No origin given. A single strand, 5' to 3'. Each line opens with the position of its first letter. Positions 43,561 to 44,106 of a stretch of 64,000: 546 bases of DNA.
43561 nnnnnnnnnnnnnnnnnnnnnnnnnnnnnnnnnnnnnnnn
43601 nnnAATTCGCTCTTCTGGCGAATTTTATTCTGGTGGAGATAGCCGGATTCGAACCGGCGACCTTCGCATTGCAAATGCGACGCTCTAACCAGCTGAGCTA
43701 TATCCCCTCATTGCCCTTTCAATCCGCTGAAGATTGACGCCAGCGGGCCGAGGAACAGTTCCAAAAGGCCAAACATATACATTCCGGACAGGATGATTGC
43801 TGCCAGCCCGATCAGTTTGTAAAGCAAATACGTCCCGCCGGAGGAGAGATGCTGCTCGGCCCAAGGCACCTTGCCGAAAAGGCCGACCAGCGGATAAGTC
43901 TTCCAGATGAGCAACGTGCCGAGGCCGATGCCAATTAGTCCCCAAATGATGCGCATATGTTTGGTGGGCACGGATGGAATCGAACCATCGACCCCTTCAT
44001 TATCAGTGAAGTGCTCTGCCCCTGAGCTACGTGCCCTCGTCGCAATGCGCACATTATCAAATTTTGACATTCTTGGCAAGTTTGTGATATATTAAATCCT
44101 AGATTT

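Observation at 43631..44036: tRNA-Ile(GAU) - 82-aa membrane ORF - tRNA-Ala(UGC) with zero spacing, outside any rRNA operon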

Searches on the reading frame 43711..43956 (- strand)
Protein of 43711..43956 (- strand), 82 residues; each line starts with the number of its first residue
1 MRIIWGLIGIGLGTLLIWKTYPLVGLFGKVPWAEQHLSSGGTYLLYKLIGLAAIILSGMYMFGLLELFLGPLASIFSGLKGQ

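Call 6: search_protein_families(library=pfam, proteins=[window:43711-43956:-], max_evalue=10)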
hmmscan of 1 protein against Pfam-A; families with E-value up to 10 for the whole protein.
seq(82 aa): 0 families

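Call 7: search_protein_families(library=ncbifam, proteins=[window:43711-43956:-], max_evalue=10)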
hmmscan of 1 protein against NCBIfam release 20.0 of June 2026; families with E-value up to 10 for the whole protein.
seq(82 aa): 0 families

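Call 8: find_homologous_proteins(query=window:43711-43956:-, max_evalue=0.01)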
Query seq(82 aa) (82 aa): 5 proteins with E <= 0.01 among 6 candidates.
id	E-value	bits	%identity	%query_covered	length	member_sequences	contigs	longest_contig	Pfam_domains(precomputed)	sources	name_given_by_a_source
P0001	3.2e-43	163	100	100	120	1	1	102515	-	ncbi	-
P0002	2.8e-28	116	71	98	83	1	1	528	-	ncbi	-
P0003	2.0e-23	100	59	95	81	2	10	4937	-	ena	-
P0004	1.8e-22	97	75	76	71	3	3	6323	-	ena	-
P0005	3.2e-21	93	72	76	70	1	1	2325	-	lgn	-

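Call 10: find_encoding_contigs(protein=P0003, flank=3000, max_places=10)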
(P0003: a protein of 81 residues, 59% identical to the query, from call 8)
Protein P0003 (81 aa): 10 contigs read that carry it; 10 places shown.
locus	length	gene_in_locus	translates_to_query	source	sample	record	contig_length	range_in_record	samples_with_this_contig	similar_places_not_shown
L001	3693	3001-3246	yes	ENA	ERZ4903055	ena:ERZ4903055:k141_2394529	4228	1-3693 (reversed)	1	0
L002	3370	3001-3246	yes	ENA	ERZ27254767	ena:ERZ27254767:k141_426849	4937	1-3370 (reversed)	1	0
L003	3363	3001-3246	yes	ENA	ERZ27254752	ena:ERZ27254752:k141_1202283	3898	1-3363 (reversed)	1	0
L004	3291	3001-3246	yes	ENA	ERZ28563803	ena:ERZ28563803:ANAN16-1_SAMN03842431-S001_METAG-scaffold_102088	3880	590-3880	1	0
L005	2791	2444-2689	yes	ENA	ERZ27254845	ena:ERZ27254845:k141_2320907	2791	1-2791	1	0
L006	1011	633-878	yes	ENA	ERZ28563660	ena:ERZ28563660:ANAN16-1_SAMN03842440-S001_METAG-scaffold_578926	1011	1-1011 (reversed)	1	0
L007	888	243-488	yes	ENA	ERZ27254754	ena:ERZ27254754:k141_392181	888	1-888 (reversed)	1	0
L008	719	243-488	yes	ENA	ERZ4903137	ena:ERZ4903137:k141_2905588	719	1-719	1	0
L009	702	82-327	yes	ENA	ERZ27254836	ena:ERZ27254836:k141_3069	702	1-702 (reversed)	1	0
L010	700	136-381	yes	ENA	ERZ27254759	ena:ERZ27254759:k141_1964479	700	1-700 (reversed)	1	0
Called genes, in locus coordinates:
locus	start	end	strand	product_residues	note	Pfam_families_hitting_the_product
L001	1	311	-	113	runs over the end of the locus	-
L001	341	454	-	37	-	-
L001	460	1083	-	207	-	-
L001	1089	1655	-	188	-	PF05137:PilN (weak)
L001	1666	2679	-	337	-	PF11104:PilM_2, PF14450:FtsA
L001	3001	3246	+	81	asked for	-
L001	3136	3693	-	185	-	?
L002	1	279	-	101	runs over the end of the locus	-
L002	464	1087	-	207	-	-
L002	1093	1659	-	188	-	PF05137:PilN (weak)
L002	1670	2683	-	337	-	PF11104:PilM_2, PF14450:FtsA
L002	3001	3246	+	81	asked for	-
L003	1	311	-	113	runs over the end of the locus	-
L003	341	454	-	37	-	-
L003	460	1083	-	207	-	-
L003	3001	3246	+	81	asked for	-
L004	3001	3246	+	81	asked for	-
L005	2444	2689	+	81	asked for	-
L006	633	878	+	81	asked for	-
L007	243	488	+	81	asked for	-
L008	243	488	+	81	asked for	-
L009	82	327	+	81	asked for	-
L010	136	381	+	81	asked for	-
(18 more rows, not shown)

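Call 11: find_encoding_contigs(protein=P0004, flank=3000, max_places=6)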
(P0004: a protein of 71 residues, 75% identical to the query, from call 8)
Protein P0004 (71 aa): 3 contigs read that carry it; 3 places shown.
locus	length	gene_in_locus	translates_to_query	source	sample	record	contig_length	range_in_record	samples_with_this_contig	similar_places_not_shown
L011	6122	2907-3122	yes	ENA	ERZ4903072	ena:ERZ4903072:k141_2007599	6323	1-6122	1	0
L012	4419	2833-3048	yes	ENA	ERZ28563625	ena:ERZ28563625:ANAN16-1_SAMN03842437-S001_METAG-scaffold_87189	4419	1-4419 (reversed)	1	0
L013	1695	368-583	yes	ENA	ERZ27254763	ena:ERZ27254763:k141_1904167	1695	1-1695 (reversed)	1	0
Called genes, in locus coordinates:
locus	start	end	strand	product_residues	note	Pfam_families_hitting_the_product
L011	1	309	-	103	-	?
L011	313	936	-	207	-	-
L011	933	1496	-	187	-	PF05137:PilN (weak)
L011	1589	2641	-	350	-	PF11104:PilM_2, PF14450:FtsA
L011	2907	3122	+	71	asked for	-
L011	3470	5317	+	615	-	PF06480:FtsH_ext (weak), PF00004:AAA, PF07728:AAA_5, PF17862:AAA_lid_3, PF01434:Peptidase_M41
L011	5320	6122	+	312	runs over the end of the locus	-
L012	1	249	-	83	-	?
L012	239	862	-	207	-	-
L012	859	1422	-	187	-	PF05137:PilN (weak)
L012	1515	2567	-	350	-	PF11104:PilM_2, PF14450:FtsA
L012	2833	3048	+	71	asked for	-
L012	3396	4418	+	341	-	?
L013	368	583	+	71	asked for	-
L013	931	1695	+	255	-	?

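Call 13: find_encoding_contigs(protein=P0002, flank=3000)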
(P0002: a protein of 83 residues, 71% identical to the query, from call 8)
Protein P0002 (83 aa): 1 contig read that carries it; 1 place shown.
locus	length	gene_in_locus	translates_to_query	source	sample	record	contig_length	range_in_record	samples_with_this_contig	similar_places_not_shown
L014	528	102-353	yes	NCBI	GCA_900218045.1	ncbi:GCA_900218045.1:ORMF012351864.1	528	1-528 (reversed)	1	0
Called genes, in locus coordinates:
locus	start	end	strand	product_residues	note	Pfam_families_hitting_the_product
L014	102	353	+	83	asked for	-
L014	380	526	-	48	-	?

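Call 14: find_encoding_contigs(protein=P0005, flank=3000)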
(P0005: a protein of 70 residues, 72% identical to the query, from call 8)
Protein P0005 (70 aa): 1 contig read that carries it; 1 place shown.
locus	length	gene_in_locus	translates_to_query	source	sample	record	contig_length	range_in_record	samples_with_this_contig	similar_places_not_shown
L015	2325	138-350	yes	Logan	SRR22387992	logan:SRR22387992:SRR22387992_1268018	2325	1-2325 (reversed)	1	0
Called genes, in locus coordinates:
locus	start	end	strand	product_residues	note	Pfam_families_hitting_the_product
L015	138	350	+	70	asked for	-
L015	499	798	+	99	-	PF02604:PhdYeFM_antitox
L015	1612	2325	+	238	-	?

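Call 18: find_related_loci(query=A1, collection=genome_contigs, flank=6000)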
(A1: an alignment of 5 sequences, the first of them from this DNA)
Query A1 (82 aa) in genome_contigs; peptide patterns used: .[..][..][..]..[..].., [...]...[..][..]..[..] (x = any residue, [..] = any of these).
32 stretches matched a pattern; 1 encode a relative of the query (tblastn E <= 1e-3); 1 distinct loci.
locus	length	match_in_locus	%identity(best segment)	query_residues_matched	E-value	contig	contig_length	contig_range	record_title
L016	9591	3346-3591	57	1-80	3e-28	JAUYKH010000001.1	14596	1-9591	MAG: bacterium isolate C24_metabat.bin.187 C24_k141_578, whole genome shotgun sequence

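Call 24: search_protein_representatives(alignment_id=A1)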
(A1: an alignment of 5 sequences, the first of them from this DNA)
Query: 5 sequences, 81 profile positions. Proteins with E-value up to 0.001 (for the whole library): 253; up to 1e-10: 22; up to 1e-30: 1. The best 150 are listed.
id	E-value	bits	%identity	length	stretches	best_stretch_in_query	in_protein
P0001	3.6e-36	139.7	-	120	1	1-80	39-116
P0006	3.7e-27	110.8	-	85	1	1-80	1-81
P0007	4.9e-22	94.4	-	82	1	1-80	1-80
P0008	2.7e-21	92.1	-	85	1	1-80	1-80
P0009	3.4e-19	85.3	-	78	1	1-80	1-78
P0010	6.7e-19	84.4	-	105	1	1-79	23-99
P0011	5.0e-16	75.2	-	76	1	1-73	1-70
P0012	1.3e-15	73.9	-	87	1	2-72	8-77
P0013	1.7e-15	73.5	-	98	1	1-69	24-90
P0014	5.1e-15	71.9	-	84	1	1-73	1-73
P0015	1.5e-13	67.2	-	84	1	1-79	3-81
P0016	1.7e-13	67.1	-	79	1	1-80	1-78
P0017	2.0e-13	66.8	-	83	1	1-74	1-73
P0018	3.8e-13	65.9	-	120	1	2-79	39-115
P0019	5.2e-13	65.5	-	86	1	2-73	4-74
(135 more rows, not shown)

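Call 28: search_protein_families(library=pfam, alignment_id=A2, max_evalue=1)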
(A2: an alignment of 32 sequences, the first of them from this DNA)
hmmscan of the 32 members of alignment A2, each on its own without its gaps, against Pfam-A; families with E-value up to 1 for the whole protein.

A. member 1, seq(82 aa): 0 families

B. families by the number of members that match (of 32 scanned): 32 families (the first 25 are shown)
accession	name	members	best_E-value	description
PF04224.18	DUF417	4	0.04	Protein of unknown function, DUF417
PF11297.13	DUF3098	2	0.0064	Protein of unknown function (DUF3098)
PF09928.14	DUF2160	2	0.05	Predicted small integral membrane protein (DUF2160)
PF06157.16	DUF973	2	0.13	Protein of unknown function (DUF973)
PF09678.15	Caa3_CtaG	1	0.0057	Cytochrome c oxidase caa3 assembly factor (Caa3_CtaG)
PF13571.11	DUF4133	1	0.0061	Domain of unknown function (DUF4133)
PF07264.17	EI24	1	0.011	Sulfate transporter CysZ/Etoposide-induced protein 2.4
PF18917.5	LiaI-LiaF-like_TM1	1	0.026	LiaI-LiaF-like transmembrane region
PF06149.18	DUF969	1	0.027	Protein of unknown function (DUF969)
PF17319.7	DUF5362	1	0.029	Family of unknown function (DUF5362)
PF22571.1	LiaI-LiaF-TM_PspC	1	0.031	PspC transmembrane region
PF07681.17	DoxX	1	0.033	DoxX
PF15461.11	BCD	1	0.035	Beta-carotene 15,15'-dioxygenase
PF13239.11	2TM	1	0.039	2TM domain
PF11127.14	YgaP-like_TM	1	0.08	Inner membrane protein YgaP-like, transmembrane domain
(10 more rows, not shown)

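Call 30: find_homologous_proteins(query=A2, max_evalue=0.001)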
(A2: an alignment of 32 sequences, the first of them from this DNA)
Query A2 (32 sequences) (82 aa, profile of the alignment): 932 proteins with E <= 0.001 among 3171 candidates; the best 120 are listed.
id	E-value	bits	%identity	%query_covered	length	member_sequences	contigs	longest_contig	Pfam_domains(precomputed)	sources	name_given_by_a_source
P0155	2.4e-30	122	53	96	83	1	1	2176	-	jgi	jgi:hypothetical protein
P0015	4.6e-29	118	49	84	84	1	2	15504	-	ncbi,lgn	-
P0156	1.0e-28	117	54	100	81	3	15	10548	-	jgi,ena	-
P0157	1.6e-28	116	47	71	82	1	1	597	-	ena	-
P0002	1.6e-28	116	71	98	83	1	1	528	-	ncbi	-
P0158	1.7e-28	116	45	70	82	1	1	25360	-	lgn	-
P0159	9.0e-28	114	47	71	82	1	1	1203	-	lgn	-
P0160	1.6e-27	113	47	77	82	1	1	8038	-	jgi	-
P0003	1.6e-27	113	59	95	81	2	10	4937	-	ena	-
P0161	1.8e-27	113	47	71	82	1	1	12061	-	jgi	jgi:hypothetical protein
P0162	1.8e-27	113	48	91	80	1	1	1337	-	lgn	-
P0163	1.8e-27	113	46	84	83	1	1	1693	-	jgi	jgi:hypothetical protein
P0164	2.1e-27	113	42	88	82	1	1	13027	-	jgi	-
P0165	2.2e-27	113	45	77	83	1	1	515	-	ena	-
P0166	3.2e-27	112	46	80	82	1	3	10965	-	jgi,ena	-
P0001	9.4e-27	111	100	100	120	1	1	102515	-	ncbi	-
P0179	1.3e-26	110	41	71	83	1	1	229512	-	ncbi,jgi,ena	ncbi:MAG: hypothetical protein WC505_03930 [Patescibacteria group bacterium]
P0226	1.2e-24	104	51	88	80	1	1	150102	-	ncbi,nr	ncbi:MAG: hypothetical protein GF349_01380 [Candidatus Magasanikbacteria bacterium]|nr:hypothetical 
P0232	1.5e-24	103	44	96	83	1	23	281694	-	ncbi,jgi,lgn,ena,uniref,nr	ncbi:MAG: hypothetical protein UV82_C0009G0083 [Candidatus Magasanikbacteria bacterium GW2011_GWD2_4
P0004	2.0e-24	103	75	76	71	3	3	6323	-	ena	-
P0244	2.7e-24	103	45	78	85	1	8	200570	-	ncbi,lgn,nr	ncbi:hypothetical protein HYT45_00335 [Candidatus Uhrbacteria bacterium]|nr:hypothetical protein [Ca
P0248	4.0e-24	102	46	57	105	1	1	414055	-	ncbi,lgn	-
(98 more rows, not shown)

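Call 31: find_encoding_contigs(protein=P0232, flank=6000, max_places=2)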
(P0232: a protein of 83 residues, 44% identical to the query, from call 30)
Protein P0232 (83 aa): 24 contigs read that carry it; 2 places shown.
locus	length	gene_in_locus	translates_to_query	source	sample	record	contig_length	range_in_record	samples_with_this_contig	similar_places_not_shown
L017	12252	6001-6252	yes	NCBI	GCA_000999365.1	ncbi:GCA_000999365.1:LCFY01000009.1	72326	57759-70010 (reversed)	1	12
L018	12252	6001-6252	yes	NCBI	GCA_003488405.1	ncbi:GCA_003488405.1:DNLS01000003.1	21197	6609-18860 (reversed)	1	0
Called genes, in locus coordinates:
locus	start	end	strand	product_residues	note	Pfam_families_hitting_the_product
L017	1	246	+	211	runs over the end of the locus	PF00730:HhH-GPD, PF00633:HHH (weak)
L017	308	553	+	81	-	PF05768:Glrx-like (weak), PF00462:Glutaredoxin, PF13417:GST_N_3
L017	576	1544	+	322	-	PF10432:bact-PGI_C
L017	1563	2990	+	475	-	PF03446:NAD_binding_2, PF00393:6PGD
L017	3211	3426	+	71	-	-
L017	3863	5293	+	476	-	PF00479:G6PD_N, PF02781:G6PD_C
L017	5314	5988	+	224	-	PF01182:Glucosamine_iso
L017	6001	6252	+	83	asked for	-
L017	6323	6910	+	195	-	PF01209:Ubie_methyltran (weak), PF13847:Methyltransf_31, PF08241:Methyltransf_11, PF08242:Methyltransf_12, PF13649:Methyltransf_25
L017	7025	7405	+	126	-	PF02021:UPF0102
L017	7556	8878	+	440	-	PF08529:NusA_N, PF13184:KH_NusA_1st, PF00013:KH_1 (faint), PF26594:KH_NusA_2nd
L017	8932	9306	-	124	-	PF07237:DUF1428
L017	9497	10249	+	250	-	PF02096:60KD_IMP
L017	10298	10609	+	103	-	PF05239:PRC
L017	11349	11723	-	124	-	-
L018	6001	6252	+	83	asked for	-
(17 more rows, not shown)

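Call 32: find_encoding_contigs(protein=P0244, flank=6000, max_places=2)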
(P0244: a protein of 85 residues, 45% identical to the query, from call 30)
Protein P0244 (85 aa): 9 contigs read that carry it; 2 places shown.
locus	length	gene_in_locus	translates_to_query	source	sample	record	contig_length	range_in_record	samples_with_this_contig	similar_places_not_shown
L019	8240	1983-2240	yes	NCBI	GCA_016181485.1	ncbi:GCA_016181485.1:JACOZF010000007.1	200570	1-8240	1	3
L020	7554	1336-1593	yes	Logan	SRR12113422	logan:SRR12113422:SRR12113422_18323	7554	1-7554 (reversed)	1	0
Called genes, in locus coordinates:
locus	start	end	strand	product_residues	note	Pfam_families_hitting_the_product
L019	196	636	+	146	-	PF00293:NUDIX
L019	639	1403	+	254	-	PF03372:Exo_endo_phos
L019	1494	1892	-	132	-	PF07681:DoxX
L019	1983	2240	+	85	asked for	-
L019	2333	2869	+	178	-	PF01209:Ubie_methyltran, PF13847:Methyltransf_31, PF13649:Methyltransf_25, PF08241:Methyltransf_11 (weak)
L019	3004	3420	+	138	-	-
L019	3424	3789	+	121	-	PF08378:NERD (weak), PF02021:UPF0102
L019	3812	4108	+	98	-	-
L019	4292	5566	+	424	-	PF08529:NusA_N, PF13184:KH_NusA_1st, PF26594:KH_NusA_2nd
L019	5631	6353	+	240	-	PF02096:60KD_IMP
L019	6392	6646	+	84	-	PF05239:PRC (weak)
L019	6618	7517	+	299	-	-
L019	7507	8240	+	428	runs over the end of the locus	PF04932:Wzy_C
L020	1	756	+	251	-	?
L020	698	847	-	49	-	-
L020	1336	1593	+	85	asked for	-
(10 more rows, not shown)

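Call 33: find_encoding_contigs(protein=P0179, flank=6000, max_places=2)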
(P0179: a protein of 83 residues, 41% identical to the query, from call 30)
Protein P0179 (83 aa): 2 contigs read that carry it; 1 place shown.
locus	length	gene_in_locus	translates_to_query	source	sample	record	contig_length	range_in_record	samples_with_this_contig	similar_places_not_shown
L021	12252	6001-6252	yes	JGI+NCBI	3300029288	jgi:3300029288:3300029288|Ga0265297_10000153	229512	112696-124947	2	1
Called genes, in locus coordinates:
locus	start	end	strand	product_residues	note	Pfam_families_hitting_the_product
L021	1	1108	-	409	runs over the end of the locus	PF28597:T2SSF_N, PF00482:T2SSF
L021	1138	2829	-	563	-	PF05157:MshEN, PF00437:T2SSE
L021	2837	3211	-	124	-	PF00072:Response_reg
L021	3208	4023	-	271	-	PF00512:HisKA, PF13581:HATPase_c_2 (weak), PF02518:HATPase_c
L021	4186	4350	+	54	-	-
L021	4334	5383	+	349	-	PF00437:T2SSE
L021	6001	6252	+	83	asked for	-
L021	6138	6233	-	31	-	-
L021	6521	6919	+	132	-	PF03412:Peptidase_C39 (weak)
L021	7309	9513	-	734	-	PF27503:Rv3811_N (weak), PF16158:N_BRCA1_IG (faint), PF01510:Amidase_2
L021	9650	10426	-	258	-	-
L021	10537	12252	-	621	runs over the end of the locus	-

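Call 35: find_encoding_contigs(protein=P0248, flank=6000, max_places=2)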
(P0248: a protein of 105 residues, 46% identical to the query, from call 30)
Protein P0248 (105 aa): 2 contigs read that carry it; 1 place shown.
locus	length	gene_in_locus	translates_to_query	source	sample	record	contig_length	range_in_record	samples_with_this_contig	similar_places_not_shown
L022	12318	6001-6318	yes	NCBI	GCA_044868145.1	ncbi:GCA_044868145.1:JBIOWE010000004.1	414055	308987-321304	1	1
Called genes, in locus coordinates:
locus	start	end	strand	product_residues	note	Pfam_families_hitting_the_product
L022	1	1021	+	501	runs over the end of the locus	PF01743:PolyA_pol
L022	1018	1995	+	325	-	PF01479:S4, PF00849:PseudoU_synth_2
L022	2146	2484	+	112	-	PF01245:Ribosomal_L19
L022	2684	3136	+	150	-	-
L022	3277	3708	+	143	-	PF10604:Polyketide_cyc2, PF08327:AHSA1 (weak)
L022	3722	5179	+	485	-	PF00535:Glycos_transf_2, PF10111:Glyco_tranf_2_2 (weak), PF13506:Glyco_transf_21, PF13641:Glyco_tranf_2_3, PF13632:Glyco_trans_2_3, PF01522:Polysacc_deac_1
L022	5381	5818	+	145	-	PF09980:DUF2214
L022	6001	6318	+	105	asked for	-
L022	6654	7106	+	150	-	-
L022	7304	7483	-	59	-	-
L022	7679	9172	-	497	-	PF00586:AIRS, PF02769:AIRS_C, PF00586:AIRS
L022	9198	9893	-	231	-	PF13507:GATase_5, PF07685:GATase_3 (faint), PF00117:GATase (weak), PF01965:DJ-1_PfpI (faint)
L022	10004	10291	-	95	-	PF00216:Bac_DNA_binding, PF18291:HU-HIG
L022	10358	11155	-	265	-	PF00149:Metallophos, PF13277:YmdB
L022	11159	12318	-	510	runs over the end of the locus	PF12072:RNase_Y_N, PF00013:KH_1, PF22891:KH_PNO1_2nd (weak), PF01966:HD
